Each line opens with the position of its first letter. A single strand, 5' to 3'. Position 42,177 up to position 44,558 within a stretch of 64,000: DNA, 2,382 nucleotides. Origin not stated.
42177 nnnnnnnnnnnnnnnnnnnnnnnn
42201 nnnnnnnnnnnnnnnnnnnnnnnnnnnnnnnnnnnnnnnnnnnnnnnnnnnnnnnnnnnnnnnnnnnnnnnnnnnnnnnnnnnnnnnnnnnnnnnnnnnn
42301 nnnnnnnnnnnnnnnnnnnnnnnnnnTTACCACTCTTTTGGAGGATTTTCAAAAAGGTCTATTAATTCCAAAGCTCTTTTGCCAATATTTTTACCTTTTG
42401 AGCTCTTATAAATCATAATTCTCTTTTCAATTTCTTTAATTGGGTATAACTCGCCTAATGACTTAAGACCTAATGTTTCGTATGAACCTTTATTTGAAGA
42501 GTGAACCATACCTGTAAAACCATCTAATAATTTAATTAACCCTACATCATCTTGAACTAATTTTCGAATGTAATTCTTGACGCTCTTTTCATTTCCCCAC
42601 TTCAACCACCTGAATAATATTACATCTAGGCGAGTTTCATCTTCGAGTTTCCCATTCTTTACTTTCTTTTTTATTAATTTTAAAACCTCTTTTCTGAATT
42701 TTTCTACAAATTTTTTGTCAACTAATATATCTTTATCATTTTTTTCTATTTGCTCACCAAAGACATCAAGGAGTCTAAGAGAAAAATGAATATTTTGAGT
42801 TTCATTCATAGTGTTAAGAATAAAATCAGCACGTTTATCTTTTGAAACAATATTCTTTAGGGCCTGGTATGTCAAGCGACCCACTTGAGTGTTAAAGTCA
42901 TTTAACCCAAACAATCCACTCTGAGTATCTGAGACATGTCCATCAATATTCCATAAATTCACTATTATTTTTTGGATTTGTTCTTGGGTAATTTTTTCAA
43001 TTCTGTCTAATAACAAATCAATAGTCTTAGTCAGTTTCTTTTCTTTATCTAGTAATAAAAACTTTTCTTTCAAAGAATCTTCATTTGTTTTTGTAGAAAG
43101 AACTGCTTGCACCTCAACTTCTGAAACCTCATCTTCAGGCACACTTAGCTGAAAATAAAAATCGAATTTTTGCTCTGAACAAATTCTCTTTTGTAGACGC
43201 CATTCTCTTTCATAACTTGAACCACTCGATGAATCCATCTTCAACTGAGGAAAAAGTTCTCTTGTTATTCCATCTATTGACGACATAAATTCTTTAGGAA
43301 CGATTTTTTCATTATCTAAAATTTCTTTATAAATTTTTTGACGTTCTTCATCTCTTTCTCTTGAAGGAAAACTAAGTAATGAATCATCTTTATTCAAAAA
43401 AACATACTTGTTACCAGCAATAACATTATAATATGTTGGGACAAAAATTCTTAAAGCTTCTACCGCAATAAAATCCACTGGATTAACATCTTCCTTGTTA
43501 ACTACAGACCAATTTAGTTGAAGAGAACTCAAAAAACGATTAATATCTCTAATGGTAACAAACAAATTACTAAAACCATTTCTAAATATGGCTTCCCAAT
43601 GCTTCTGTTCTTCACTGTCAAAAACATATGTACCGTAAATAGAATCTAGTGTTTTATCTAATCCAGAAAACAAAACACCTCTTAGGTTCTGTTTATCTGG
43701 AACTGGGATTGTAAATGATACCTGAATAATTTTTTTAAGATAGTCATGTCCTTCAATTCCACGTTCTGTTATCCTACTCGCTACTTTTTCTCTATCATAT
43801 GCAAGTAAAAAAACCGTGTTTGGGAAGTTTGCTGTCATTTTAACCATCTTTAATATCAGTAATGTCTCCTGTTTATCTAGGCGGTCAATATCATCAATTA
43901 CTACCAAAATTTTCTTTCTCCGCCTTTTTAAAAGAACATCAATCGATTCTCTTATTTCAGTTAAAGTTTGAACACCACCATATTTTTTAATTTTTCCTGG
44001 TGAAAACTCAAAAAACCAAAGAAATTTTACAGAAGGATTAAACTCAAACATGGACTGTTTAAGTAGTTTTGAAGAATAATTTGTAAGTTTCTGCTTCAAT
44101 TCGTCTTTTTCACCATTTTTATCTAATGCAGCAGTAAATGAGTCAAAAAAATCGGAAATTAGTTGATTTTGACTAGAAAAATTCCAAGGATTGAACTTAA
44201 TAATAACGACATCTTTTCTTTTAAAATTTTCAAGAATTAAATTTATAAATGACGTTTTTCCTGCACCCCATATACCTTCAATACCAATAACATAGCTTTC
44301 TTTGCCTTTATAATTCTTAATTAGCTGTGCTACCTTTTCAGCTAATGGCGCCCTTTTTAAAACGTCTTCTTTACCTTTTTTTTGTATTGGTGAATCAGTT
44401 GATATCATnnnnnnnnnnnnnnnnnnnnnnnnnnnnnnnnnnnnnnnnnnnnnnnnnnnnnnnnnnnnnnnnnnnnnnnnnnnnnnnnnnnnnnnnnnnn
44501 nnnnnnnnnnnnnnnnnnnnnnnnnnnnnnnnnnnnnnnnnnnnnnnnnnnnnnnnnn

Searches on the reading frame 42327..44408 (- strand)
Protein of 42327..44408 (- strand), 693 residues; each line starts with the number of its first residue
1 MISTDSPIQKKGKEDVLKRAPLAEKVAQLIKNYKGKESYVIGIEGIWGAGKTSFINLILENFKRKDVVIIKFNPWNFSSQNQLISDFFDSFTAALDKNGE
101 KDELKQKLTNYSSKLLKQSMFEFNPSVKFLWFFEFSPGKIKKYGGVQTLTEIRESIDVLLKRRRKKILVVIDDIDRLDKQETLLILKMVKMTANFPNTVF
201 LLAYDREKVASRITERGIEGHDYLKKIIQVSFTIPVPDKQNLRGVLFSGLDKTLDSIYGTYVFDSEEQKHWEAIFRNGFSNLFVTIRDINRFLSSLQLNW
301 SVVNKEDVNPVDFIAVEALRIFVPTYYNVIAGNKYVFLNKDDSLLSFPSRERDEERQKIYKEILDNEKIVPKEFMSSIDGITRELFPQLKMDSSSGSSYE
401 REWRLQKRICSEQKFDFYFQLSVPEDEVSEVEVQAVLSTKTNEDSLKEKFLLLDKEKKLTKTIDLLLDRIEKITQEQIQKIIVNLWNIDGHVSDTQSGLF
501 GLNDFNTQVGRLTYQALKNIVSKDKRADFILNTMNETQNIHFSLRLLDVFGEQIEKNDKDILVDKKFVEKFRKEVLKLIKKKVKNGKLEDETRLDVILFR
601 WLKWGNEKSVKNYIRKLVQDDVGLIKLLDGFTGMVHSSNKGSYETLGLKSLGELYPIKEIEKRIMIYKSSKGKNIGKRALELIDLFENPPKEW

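Call 13: search_protein_families(library=pfam, proteins=[window:42327-44408:-], max_evalue=0.01)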
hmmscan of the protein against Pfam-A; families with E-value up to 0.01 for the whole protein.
window:42327-44408:- (693 aa): 6 families
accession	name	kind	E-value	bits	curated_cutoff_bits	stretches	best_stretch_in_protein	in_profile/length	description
PF07693.20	KAP_NTPase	-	2.7e-49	168.4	20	1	19-297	1-287/293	KAP family P-loop domain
PF13401.12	AAA_22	-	3.2e-09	37.6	27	1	41-115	8-82/130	AAA domain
PF01637.24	ATPase_2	-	3.8e-05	24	33.2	1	31-193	13-140/225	ATPase domain predominantly from Archaea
PF13191.12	AAA_16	-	0.00018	22.5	32.6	1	25-189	11-156/167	AAA ATPase domain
PF02223.23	Thymidylate_kin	-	0.00058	20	27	0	43-73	1-32/185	Thymidylate kinase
PF10923.14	BrxC_BrxD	-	0.0009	18.7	22.2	0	461-583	262-380/414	BREX system ATP-binding protein BrxC/D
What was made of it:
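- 42327..44408 (-): Divergent neighbour: PifA-like KAP NTPase, a variable defence cargo gene and not part of the RNA. Pfam KAP_NTPase 2.7e-49 (call 13).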

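Call 33: find_homologous_proteins(query=window:42327-44408:-, max_evalue=1e-10)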
Query window:42327-44408:- (693 aa): 1241 proteins with E <= 1e-10 among 8000 candidates; the best 120 are listed.
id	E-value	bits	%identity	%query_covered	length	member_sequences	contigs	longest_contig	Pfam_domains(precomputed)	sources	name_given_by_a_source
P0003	0.0e+0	1514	100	100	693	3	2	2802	PF07693.21,PF13401.13,PF01637.25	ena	-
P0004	0.0e+0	1091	71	100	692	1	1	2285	PF07693.21,PF13401.13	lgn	-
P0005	0.0e+0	1040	68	100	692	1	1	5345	PF07693.21,PF13401.13,PF13191.13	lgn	-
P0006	0.0e+0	1034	67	100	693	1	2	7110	PF07693.21,PF13401.13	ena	-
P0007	0.0e+0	1015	66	100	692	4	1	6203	PF07693.21,PF13401.13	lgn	-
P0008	1.1e-295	1001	65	100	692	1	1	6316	PF07693.21,PF13401.13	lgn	-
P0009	3.2e-271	920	60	100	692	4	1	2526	PF07693.21,PF13401.13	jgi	-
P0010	1.6e-253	861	56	100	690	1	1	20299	PF07693.21,PF13401.13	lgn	-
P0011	2.3e-250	851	56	100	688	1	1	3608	PF07693.21,PF13401.13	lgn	-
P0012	3.8e-179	615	44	100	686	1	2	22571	PF07693.21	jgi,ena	-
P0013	9.4e-179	614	44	100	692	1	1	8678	PF07693.21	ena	-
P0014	4.3e-178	612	43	100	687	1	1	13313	PF07693.21,PF13401.13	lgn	-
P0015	4.7e-176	605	43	100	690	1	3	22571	PF07693.21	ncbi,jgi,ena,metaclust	metaclust:\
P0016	5.5e-176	605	44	100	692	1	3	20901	PF07693.21,PF00004.36,PF13401.13,PF01637.25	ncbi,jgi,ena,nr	ncbi:TPA: AAA family ATPase [Candidatus Woesearchaeota archaeon]|nr:AAA family ATPase [Candidatus Wo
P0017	1.8e-174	600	43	100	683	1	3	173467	PF07693.21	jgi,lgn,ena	-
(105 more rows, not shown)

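Call 34: find_encoding_contigs(protein=P0005, flank=4000, max_places=2)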
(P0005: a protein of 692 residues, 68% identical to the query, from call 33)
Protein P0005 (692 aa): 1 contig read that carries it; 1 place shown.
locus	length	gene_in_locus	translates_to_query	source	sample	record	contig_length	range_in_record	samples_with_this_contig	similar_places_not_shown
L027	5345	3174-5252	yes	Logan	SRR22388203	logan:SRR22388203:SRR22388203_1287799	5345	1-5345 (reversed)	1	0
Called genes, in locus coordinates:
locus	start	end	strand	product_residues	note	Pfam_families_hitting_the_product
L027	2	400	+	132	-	?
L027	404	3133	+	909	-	PF04851:ResIII, PF00270:DEAD (weak), PF19778:RE_endonuc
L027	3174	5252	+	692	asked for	PF07693:KAP_NTPase, PF13191:AAA_16 (faint), PF13401:AAA_22 (faint)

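Call 35: find_encoding_contigs(protein=P0006, flank=4000, max_places=2)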
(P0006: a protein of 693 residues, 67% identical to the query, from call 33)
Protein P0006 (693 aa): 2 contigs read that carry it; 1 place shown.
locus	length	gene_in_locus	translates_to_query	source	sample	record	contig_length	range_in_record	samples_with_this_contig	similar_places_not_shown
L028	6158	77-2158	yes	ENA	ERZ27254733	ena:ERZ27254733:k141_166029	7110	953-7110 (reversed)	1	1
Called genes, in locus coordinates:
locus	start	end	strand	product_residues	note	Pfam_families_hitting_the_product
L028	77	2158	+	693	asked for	PF07693:KAP_NTPase, PF13401:AAA_22 (faint)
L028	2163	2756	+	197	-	-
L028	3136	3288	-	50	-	-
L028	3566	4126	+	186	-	-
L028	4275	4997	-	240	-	-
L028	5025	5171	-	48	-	-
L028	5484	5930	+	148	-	-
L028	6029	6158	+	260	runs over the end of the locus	PF00557:Peptidase_M24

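Call 36: find_encoding_contigs(protein=P0007, flank=4000, max_places=2)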
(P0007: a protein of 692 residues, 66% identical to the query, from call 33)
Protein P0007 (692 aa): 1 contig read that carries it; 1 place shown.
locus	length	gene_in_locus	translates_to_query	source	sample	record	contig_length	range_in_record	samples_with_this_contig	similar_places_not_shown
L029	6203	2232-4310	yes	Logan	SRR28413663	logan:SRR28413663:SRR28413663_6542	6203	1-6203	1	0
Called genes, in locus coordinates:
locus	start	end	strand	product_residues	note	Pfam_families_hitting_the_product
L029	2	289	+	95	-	?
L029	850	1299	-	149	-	PF00293:NUDIX, PF14815:NUDIX_4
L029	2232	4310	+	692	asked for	PF07693:KAP_NTPase, PF13401:AAA_22 (weak)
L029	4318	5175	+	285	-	-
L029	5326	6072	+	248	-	PF14082:SduA_C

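Call 37: find_encoding_contigs(protein=P0008, flank=4000, max_places=2)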
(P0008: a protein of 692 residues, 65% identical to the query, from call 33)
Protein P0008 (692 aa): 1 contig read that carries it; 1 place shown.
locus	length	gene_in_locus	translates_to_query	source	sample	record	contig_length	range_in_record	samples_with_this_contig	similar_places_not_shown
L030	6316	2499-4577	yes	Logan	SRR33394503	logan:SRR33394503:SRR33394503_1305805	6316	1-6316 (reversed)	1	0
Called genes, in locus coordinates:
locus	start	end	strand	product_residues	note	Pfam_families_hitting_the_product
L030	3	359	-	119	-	?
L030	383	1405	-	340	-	PF01512:Complex1_51K, PF10589:NADH_4Fe-4S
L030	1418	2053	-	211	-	-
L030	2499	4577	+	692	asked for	PF07693:KAP_NTPase, PF13401:AAA_22 (weak)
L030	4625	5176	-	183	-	-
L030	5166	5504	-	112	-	-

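Call 45: find_related_loci(query=A2, collection=metagenome_contigs, flank=2500)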
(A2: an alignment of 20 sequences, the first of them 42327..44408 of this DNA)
Query A2 (693 aa) in metagenome_contigs; peptide patterns used: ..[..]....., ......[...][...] (x = any residue, [..] = any of these).
600 stretches matched a pattern (row limit reached: there are more); 291 encode a relative of the query (tblastn E <= 1e-3); the best 80 are kept; 80 distinct loci.
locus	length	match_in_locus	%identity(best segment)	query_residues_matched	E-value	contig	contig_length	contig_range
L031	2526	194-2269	60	1-693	0e+0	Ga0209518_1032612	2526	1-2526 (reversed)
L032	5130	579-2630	43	1-691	5e-176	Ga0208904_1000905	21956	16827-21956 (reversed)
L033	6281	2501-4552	41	1-690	4e-162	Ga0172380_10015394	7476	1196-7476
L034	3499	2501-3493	73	4-334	1e-162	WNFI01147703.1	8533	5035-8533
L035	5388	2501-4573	40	1-693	2e-161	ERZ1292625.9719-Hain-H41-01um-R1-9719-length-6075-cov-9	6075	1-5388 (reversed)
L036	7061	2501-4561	40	1-693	3e-156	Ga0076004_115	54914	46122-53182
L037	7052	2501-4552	40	1-691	5e-154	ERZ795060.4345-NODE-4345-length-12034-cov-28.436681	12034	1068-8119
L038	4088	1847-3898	40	1-691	5e-159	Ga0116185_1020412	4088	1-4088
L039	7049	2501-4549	41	1-693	6e-153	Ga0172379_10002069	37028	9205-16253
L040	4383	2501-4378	41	1-635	4e-143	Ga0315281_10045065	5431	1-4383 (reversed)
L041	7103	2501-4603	39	1-687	4e-134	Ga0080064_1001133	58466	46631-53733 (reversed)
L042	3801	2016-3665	42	5-558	2e-135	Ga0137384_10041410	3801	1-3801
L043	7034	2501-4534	36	1-689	4e-129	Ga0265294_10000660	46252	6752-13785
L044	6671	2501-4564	34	1-691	2e-106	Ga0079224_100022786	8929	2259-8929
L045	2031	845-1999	48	1-393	7e-111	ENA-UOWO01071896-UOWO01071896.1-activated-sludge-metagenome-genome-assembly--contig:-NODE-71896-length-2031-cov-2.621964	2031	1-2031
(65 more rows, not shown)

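Call 51: find_encoding_contigs(protein=P0004, flank=3000, max_places=2)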
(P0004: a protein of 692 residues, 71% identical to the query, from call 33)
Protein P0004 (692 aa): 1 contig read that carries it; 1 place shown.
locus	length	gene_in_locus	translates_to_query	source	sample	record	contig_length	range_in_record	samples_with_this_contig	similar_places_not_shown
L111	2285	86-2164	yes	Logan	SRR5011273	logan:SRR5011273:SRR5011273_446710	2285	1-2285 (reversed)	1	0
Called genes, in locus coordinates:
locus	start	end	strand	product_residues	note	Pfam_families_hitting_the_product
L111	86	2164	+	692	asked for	PF07693:KAP_NTPase, PF13401:AAA_22 (faint)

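Call 52: find_encoding_contigs(protein=P0010, flank=3000, max_places=2)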
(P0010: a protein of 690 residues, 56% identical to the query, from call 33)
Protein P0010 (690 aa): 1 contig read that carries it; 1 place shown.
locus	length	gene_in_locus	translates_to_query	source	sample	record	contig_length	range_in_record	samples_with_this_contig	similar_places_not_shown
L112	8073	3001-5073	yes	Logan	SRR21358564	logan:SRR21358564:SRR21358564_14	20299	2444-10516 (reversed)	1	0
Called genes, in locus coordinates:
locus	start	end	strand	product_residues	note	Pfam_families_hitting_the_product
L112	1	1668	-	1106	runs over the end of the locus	PF13091:PLDc_2, PF00270:DEAD (faint), PF04851:ResIII (faint), PF00176:SNF2-rel_dom, PF00271:Helicase_C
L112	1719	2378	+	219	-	-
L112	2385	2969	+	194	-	-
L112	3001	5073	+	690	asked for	PF07693:KAP_NTPase, PF13401:AAA_22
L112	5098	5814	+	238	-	-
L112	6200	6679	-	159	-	-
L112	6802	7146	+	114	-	PF08818:DUF1801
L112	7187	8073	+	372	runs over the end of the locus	-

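Call 53: find_encoding_contigs(protein=P0011, flank=3000, max_places=2)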
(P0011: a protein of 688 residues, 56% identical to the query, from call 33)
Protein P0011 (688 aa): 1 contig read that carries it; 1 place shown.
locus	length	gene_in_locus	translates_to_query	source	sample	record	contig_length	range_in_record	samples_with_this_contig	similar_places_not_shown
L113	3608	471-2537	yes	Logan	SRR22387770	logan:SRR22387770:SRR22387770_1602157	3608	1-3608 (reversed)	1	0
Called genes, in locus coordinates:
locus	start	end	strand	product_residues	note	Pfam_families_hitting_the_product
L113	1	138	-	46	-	?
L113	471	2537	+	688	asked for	PF07693:KAP_NTPase, PF13401:AAA_22 (weak)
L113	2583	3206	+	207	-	-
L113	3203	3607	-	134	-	?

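Call 60: find_related_loci(query=A2, collection=viral_contigs, flank=2500)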
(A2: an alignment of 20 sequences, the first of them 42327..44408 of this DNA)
Query A2 (693 aa) in viral_contigs; peptide patterns used: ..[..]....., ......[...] (x = any residue, [..] = any of these).
41 stretches matched a pattern; 32 encode a relative of the query (tblastn E <= 1e-3); 32 distinct loci.
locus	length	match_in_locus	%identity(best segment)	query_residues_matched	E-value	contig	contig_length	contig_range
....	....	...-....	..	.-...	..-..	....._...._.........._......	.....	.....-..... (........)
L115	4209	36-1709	26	1-574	9e-51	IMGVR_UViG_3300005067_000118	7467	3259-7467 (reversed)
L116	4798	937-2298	29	2-444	6e-46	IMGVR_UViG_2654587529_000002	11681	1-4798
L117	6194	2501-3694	30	2-441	4e-35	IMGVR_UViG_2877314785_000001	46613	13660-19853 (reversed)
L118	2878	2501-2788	49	2-97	5e-23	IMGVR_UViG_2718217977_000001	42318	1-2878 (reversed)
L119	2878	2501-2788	47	2-97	7e-22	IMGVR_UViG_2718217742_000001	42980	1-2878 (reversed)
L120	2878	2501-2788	47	2-97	7e-22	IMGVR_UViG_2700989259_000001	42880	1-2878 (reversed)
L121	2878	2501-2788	47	2-97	7e-22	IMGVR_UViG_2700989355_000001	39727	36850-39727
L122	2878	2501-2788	47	2-97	7e-22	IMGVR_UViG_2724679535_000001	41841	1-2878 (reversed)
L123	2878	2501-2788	47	2-97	7e-22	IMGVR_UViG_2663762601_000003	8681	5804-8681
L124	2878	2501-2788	47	2-97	7e-22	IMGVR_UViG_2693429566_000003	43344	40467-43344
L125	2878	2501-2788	47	2-97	7e-22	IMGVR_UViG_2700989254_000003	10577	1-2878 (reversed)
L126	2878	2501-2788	47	2-97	7e-22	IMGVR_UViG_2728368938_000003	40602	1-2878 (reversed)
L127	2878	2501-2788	47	2-97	7e-22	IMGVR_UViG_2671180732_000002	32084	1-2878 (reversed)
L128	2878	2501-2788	47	2-97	1e-21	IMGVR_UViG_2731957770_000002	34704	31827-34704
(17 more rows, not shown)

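Call 64: search_protein_families(library=padloc, proteins=[window:42327-44408:-], max_evalue=0.01)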
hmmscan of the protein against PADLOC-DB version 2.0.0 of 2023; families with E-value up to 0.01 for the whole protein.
window:42327-44408:- (693 aa): 4 families
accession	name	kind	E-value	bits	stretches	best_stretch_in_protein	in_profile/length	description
PDLC02361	PifA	-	1.8e-88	295.9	1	3-678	6-707/720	PifA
PDLC04959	PDC-S20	-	1.2e-23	82.5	2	13-120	17-122/464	-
PDLC02209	QatA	-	1.3e-14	51.8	1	13-78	9-74/646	-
PDLC02210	QatA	-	2.4e-13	47.5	2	146-247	184-290/593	-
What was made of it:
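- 42327..44408 (-): PADLOC PifA 1.8e-88 (call 64).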

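Call 81: search_protein_families(library=ncbifam, proteins=[L029:1833-1964:-, L029:1639-1827:-], max_evalue=0.1)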
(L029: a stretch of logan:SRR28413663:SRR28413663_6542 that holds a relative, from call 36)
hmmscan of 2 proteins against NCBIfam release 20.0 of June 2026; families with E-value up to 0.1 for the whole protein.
L029:1833-1964:- (43 aa): 0 families

L029:1639-1827:- (62 aa): 0 families

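Call 82: search_protein_families(library=phrogs, proteins=[L029:1833-1964:-, L029:1639-1827:-], max_evalue=0.1)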
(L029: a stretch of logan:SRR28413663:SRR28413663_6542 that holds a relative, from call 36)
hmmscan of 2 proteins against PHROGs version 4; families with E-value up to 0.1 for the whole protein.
L029:1833-1964:- (43 aa): 0 families

L029:1639-1827:- (62 aa): 0 families

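Call 84: find_homologous_proteins(query=L029:1639-1827:-, max_evalue=0.01)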
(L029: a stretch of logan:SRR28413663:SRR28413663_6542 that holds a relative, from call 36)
Query L029:1639-1827:- (62 aa): 1 proteins with E <= 0.01 among 1 candidates.
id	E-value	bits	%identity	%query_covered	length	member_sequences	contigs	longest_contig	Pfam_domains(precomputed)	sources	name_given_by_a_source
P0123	1.7e-21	93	74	98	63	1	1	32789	-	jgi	-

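Call 85: find_encoding_contigs(protein=P0123, flank=5000, max_places=3)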
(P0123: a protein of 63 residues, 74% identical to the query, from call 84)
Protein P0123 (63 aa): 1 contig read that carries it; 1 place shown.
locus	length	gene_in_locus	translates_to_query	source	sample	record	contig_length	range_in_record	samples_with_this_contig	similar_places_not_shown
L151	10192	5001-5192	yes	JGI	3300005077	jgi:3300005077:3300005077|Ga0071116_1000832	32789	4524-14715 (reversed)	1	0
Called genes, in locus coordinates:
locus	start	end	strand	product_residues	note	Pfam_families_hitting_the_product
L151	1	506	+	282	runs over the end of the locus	-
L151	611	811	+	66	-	-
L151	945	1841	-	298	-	PF00892:EamA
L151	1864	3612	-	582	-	PF10088:DUF2326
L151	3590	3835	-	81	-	PF20292:MC7, PF20293:MC6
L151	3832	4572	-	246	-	PF20275:CTD10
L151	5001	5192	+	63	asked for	-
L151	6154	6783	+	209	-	PF00293:NUDIX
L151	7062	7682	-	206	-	-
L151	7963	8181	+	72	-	-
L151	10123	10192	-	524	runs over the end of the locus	PF01494:FAD_binding_3 (faint), PF03486:HI0933_like (faint), PF07992:Pyr_redox_2 (faint), PF00890:FAD_binding_2 (weak), PF01266:DAO, PF01593:Amino_oxidase, PF12831:FAD_oxidored (weak), PF13450:NAD_binding_8, +1 more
